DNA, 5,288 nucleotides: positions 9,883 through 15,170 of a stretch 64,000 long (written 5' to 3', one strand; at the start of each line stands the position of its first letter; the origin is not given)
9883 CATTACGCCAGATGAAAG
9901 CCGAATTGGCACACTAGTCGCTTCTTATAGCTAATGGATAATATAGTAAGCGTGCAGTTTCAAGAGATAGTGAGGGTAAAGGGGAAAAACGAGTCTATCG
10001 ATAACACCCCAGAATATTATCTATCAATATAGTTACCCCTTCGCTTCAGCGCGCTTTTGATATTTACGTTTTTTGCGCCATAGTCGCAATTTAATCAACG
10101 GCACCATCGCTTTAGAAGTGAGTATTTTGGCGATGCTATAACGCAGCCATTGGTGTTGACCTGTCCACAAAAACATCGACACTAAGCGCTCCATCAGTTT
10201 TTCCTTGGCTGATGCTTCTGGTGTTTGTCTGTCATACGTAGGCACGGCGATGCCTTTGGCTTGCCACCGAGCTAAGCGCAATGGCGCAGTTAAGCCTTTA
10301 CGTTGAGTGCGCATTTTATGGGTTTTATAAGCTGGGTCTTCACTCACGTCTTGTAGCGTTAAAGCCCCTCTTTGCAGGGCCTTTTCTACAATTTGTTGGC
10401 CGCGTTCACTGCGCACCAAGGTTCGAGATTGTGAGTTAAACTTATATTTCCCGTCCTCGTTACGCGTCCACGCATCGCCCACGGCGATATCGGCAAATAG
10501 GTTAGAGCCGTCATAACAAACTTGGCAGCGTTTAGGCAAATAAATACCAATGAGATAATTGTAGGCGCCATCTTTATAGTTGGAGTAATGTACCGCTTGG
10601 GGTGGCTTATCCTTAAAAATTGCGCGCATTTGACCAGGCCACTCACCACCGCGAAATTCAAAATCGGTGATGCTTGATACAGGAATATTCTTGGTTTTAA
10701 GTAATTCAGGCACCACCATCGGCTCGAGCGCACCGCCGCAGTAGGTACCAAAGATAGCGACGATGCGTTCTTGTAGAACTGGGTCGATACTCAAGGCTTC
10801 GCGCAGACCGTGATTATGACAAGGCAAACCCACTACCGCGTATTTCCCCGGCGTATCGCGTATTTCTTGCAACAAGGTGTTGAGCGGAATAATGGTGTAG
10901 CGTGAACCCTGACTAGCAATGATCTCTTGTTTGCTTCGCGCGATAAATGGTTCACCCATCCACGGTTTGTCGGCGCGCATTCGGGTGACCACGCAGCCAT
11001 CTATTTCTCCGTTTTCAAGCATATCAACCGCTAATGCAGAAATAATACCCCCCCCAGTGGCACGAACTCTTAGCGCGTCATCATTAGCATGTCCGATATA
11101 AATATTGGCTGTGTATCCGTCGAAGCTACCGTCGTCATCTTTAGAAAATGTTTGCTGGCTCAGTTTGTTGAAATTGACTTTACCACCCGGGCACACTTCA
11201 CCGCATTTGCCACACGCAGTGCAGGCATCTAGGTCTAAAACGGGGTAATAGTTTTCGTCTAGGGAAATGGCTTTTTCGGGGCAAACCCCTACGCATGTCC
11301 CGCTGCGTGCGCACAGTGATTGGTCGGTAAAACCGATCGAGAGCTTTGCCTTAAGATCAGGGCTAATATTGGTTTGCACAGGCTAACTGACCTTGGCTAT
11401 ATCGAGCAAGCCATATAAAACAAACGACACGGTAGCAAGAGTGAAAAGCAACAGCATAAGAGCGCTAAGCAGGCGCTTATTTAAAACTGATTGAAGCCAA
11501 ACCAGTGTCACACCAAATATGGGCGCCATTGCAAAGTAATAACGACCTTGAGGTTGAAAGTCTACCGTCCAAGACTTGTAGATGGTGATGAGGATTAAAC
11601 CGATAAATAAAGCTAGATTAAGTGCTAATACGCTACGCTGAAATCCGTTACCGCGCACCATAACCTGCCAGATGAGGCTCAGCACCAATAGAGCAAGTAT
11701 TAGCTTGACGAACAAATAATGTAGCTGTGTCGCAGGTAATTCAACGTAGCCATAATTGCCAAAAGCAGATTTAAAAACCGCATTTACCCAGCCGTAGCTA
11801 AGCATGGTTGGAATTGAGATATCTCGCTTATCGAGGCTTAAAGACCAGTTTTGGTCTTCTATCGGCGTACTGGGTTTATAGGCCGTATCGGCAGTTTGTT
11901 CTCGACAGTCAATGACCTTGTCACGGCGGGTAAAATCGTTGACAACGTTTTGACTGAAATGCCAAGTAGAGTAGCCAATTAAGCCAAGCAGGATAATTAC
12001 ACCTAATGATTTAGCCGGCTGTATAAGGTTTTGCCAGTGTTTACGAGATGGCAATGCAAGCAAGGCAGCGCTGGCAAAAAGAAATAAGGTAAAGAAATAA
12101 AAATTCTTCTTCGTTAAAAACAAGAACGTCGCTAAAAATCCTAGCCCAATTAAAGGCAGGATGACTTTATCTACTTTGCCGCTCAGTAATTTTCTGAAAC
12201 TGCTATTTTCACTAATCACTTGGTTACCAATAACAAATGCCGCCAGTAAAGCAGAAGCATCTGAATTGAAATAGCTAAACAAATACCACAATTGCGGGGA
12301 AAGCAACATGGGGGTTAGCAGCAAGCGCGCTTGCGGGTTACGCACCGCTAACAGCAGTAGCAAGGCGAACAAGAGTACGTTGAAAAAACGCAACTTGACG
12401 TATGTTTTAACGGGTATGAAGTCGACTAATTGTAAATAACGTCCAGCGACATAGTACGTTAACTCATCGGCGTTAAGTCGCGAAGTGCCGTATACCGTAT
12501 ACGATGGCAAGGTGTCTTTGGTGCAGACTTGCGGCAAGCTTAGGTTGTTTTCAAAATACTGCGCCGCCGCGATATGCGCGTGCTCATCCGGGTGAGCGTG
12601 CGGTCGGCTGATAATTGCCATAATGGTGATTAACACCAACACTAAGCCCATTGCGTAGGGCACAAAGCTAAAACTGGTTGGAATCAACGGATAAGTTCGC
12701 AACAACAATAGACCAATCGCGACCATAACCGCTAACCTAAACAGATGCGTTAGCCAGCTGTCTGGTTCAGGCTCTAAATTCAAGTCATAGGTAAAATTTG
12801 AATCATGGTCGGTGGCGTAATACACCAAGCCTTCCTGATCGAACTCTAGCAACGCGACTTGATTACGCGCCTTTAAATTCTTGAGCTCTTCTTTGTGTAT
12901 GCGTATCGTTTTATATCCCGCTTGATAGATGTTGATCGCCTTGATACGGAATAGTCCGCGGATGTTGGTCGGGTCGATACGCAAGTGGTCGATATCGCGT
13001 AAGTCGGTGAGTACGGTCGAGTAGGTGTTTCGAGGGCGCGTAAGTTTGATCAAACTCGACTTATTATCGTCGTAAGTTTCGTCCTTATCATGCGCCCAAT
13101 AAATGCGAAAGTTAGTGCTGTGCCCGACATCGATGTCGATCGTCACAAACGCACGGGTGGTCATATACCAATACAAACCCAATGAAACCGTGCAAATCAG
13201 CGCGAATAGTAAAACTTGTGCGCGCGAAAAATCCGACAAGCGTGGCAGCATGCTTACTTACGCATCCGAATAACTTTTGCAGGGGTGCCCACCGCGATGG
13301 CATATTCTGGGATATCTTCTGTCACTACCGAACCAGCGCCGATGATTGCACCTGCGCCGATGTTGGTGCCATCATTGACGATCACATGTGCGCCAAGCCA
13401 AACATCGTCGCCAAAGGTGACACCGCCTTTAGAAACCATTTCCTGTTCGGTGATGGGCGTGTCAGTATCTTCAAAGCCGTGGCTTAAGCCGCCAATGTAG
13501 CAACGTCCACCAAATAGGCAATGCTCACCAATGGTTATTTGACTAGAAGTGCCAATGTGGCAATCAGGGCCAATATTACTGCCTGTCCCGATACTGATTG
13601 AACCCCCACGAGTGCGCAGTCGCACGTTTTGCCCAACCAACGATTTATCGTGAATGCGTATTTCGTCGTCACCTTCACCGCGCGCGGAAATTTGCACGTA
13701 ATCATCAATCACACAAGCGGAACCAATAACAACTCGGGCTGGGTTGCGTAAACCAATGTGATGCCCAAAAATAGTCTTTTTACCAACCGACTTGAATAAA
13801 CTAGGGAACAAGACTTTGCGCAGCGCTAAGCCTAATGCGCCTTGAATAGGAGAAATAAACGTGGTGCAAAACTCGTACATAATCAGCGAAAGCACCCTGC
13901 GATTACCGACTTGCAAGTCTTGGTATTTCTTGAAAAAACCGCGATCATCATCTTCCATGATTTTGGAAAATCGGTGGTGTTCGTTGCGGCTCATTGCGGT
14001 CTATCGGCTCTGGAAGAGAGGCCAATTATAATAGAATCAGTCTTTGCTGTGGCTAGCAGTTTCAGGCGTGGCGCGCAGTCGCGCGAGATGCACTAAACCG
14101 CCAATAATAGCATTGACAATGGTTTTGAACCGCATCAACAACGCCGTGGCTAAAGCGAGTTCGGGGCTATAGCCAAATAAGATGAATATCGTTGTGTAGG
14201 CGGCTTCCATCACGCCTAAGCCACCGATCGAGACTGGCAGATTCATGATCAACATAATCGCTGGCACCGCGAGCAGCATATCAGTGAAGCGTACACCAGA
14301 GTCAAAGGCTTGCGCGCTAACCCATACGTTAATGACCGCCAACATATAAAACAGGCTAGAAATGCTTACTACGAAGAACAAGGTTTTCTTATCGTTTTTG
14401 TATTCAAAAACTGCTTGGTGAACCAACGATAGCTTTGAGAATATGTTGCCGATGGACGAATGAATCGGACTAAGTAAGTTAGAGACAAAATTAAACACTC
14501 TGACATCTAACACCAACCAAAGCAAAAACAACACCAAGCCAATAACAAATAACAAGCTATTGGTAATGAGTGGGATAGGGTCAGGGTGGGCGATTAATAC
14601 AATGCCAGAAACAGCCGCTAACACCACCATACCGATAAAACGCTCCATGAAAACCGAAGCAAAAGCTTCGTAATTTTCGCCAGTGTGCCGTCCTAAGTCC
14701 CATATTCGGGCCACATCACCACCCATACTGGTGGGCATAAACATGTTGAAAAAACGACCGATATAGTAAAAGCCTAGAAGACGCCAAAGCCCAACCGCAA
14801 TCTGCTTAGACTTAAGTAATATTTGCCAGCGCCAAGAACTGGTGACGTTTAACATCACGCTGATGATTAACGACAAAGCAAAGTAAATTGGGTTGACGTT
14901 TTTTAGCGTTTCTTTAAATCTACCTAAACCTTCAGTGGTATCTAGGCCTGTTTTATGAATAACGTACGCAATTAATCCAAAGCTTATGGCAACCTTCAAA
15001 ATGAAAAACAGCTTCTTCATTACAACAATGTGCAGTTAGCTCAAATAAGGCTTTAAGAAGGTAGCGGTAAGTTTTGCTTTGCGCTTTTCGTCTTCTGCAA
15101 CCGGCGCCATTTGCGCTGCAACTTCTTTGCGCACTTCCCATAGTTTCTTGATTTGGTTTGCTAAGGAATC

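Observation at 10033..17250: Compact six-gene glycan-modification operon lacking any initiating transferase, Wzx/Wzy or export genes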

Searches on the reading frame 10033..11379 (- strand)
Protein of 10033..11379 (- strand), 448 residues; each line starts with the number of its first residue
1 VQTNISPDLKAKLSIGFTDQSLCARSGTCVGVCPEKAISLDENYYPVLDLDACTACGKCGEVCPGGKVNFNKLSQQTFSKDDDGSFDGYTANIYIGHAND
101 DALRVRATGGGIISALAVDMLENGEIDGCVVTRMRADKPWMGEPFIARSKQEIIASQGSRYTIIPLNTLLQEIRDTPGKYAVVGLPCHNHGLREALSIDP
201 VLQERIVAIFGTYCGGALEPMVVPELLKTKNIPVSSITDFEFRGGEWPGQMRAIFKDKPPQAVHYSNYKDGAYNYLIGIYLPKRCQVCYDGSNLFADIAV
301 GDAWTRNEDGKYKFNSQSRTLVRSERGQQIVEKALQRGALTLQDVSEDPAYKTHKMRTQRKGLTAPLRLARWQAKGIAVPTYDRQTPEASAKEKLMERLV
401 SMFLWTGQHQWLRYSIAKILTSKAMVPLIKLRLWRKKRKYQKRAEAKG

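Call 3: search_protein_families(library=pfam, proteins=[window:10033-11379:-], max_evalue=0.01)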
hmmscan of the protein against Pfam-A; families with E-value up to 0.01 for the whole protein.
window:10033-11379:- (448 aa): 11 families
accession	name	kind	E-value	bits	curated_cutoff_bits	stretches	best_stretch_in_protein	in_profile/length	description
PF04432.18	FrhB_FdhB_C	-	2.6e-30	105.7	23.3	1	179-347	3-149/150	Coenzyme F420 hydrogenase/dehydrogenase, beta subunit C terminus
PF04422.18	FrhB_FdhB_N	-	8.3e-22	77.6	22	1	93-170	1-77/78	Coenzyme F420 hydrogenase/dehydrogenase, beta subunit N-term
PF14697.11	Fer4_21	-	3.4e-07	30.7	35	1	19-64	4-52/59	4Fe-4S dicluster domain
PF13237.11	Fer4_10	-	1.7e-06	28.3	25.5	1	19-64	5-53/53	4Fe-4S dicluster domain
PF12838.12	Fer4_7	-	3.1e-06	28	27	1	23-65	2-50/52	4Fe-4S dicluster domain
PF12797.12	Fer4_2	-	1.1e-05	25.5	24.5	1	45-64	2-21/22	4Fe-4S binding domain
PF00037.32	Fer4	-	1.2e-05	25.3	21.1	1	46-65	1-20/24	4Fe-4S binding domain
PF13187.11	Fer4_9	-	2.8e-05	24.5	27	1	23-66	2-50/52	4Fe-4S dicluster domain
PF13484.11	Fer4_16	-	2.9e-05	25.2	30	0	53-71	2-20/66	4Fe-4S double cluster binding domain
PF25160.1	LdpA_Fe-S-bd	-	5.7e-05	23.3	27.6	1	28-69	8-44/49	LdpA Fe-S cluster-binding domain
PF12837.12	Fer4_6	-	0.00028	21.1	25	0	19-38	5-24/24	4Fe-4S binding domain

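Call 4: search_protein_families(library=ncbifam, proteins=[window:10033-11379:-], max_evalue=0.01)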
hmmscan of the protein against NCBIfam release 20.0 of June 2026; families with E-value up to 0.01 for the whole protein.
window:10033-11379:- (448 aa): 62 families (the best 25 are shown)
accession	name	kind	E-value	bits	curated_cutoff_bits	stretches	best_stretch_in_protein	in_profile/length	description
NF006807.0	PRK09325.1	subfamily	5.5e-25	88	269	1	92-347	9-248/283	coenzyme F420-reducing hydrogenase subunit beta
NF040616.1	F420_dehyd_FpoF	exception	3.2e-23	82.2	475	2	104-334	87-293/337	F420H2 dehydrogenase subunit FpoF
NF006808.0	PRK09326.1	equivalog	7.3e-23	81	444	2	104-332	88-292/341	F420H2 dehydrogenase subunit F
TIGR03289.1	frhB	equivalog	1.5e-18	66.8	331.5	1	97-214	11-132/275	coenzyme F420 hydrogenase subunit beta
NF007203.0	PRK09624.1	equivalog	7e-10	39.1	171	1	20-68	50-98/105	pyuvate ferredoxin oxidoreductase subunit delta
NF005505.0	PRK07118.1-4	equivalog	2.5e-09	37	378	1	23-77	143-197/265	Fe-S cluster domain-containing protein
NF041836.1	rnfB_Methano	equivalog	1.4e-08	34.5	445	1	23-77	143-197/265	Rnf electron transport complex subunit RnfB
NF058577.1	FdxA_fam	equivalog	2.6e-08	33.9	65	1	21-65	7-50/52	4Fe-4S ferredoxin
NF040684.1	PorD_Arch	equivalog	7.3e-08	32.4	120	1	19-67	30-78/85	pyruvate synthase subunit PorD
NF041715.1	arsenate_red_ArrB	equivalog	1.5e-07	31.2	450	1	26-91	62-127/233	arsenate respiratory reductase iron-sulfur subunit ArrB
TIGR03224.1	benzo_boxA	equivalog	1.8e-07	30.5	459.2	1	19-90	8-80/411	benzoyl-CoA 2,3-epoxidase subunit BoxA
NF038196.1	ferrodoxin_EFR1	subfamily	2.2e-07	31.2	75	1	16-75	179-236/242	EFR1 family ferrodoxin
TIGR02179.1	PorD_KorD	subfamily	2.3e-07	30.8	60.05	1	19-65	23-69/78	2-oxoacid:acceptor oxidoreductase, delta subunit, pyruvate/2-ketoisovalerate family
NF042909.1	FMH_DH_FwdF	exception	2.6e-07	30.1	375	1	17-77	221-283/336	tungsten-dependent formylmethanofuran dehydrogenase subunit FwdF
TIGR02700.1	flavo_MJ0208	hypoth_equivalog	2.8e-07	30.1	251.35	1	19-66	146-192/234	dihydromethanopterin reductase (acceptor)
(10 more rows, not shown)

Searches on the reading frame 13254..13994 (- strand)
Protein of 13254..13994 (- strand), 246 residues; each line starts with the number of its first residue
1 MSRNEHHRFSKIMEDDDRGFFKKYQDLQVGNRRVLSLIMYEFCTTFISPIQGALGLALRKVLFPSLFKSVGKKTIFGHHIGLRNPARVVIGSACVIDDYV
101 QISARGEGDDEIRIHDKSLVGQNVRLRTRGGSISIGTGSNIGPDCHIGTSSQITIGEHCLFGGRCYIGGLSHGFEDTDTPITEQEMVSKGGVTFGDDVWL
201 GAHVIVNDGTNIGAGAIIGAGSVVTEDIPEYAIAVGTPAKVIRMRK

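Call 3: search_protein_families(library=pfam, proteins=[window:13254-13994:-], max_evalue=0.01)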
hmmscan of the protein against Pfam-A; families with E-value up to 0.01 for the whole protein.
window:13254-13994:- (246 aa): 3 families
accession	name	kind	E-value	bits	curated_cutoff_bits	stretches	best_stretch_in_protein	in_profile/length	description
PF00132.30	Hexapep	-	1e-13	50.8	27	1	192-225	2-35/36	Bacterial transferase hexapeptide (six repeats)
PF14602.12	Hexapep_2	-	6.9e-09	35.7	27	2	192-225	2-33/34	Hexapeptide repeat of succinyl-transferase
PF25084.1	LbH_EIF2B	-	6.8e-05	23.3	54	0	132-222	21-103/105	EIF2B subunit epsilon LbH domain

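Call 4: search_protein_families(library=ncbifam, proteins=[window:13254-13994:-], max_evalue=0.01)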
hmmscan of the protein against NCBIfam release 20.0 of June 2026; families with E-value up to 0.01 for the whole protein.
window:13254-13994:- (246 aa): 48 families (the best 25 are shown)
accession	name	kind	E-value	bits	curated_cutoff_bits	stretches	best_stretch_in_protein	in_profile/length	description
NF007240.0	PRK09677.1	equivalog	2.1e-23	82.8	243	1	110-245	42-184/192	putative lipopolysaccharide biosynthesis O-acetyl transferase WbbJ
NF007797.0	PRK10502.1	subfamily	1e-22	80.7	192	1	132-245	72-179/183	WcaF family extracellular polysaccharide biosynthesis acetyltransferase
NF038307.1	EPS_acetyl_HpsU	equivalog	3.1e-18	66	305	1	131-242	70-175/178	hormogonium polysaccharide biosynthesis acetyltransferase HpsU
TIGR03570.1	NeuD_NnaD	subfamily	8.1e-18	64.7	160.8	1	132-240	99-202/202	NeuD/PglB/VioB family sugar acetyltransferase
TIGR03308.1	phn_thr-fam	hypoth_equivalog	9.5e-16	58.2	201.65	1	94-245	20-162/204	phosphonate metabolim protein, transferase hexapeptide repeat family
NF007076.0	PRK09527.1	equivalog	1e-15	57.7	347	1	150-243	93-183/203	galactoside O-acetyltransferase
NF000311.1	Vat_ABCDEFH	equivalog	2.2e-15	56.8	300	1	170-245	91-164/201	Vat family streptogramin A O-acetyltransferase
TIGR03532.1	DapD_Ac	equivalog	2.7e-15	56.6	231.75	1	92-243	75-212/231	2,3,4,5-tetrahydropyridine-2,6-dicarboxylate N-acetyltransferase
TIGR04008.1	WcaF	equivalog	1.3e-14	54.5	326.3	1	130-245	69-178/180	colanic acid biosynthesis acetyltransferase WcaF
NF007499.0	PRK10092.1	equivalog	1.3e-13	51.2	314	1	133-243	74-181/183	maltose O-acetyltransferase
NF033468.1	stregram_VatI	exception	1.7e-13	50.8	415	1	135-245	56-166/208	streptogramin A O-acetyltransferase Vat(I)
NF000097.1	stregram_VatC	exception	1.2e-12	48.2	425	1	141-245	68-172/212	streptogramin A O-acetyltransferase Vat(C)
NF000147.1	stregram_VatF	exception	1.4e-12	47.6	400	1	182-245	111-174/221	streptogramin A O-acetyltransferase Vat(F)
NF041874.1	EPS_EpsC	equivalog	2.1e-12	47.1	150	1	132-244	61-166/168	serine O-acetyltransferase EpsC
NF000084.1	amicyc_ac_ApmA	equivalog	2.5e-12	47.1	550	1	187-245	172-232/274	aminocyclitol acetyltransferase ApmA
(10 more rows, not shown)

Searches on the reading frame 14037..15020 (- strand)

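Call 3: search_protein_families(library=pfam, proteins=[window:14037-15020:-], max_evalue=0.01)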
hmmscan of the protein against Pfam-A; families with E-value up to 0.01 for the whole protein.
window:14037-15020:- (327 aa): 1 family
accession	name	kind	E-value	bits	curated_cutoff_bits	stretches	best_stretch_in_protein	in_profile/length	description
PF03706.18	LPG_synthase_TM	-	6.7e-47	160.8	33.4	1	7-307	2-302/302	Lysylphosphatidylglycerol synthase TM region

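Call 4: search_protein_families(library=ncbifam, proteins=[window:14037-15020:-], max_evalue=0.01)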
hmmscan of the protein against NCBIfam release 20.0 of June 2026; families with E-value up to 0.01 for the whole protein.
window:14037-15020:- (327 aa): 2 families
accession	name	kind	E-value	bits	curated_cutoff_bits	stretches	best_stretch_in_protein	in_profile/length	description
TIGR00374.1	TIGR00374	subfamily_domain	2.6e-22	79.7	43.2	1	11-309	2-308/323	flippase-like domain-containing protein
TIGR03476.1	HpnL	subfamily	1.4e-11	44.3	195.65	1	25-305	18-308/318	putative membrane protein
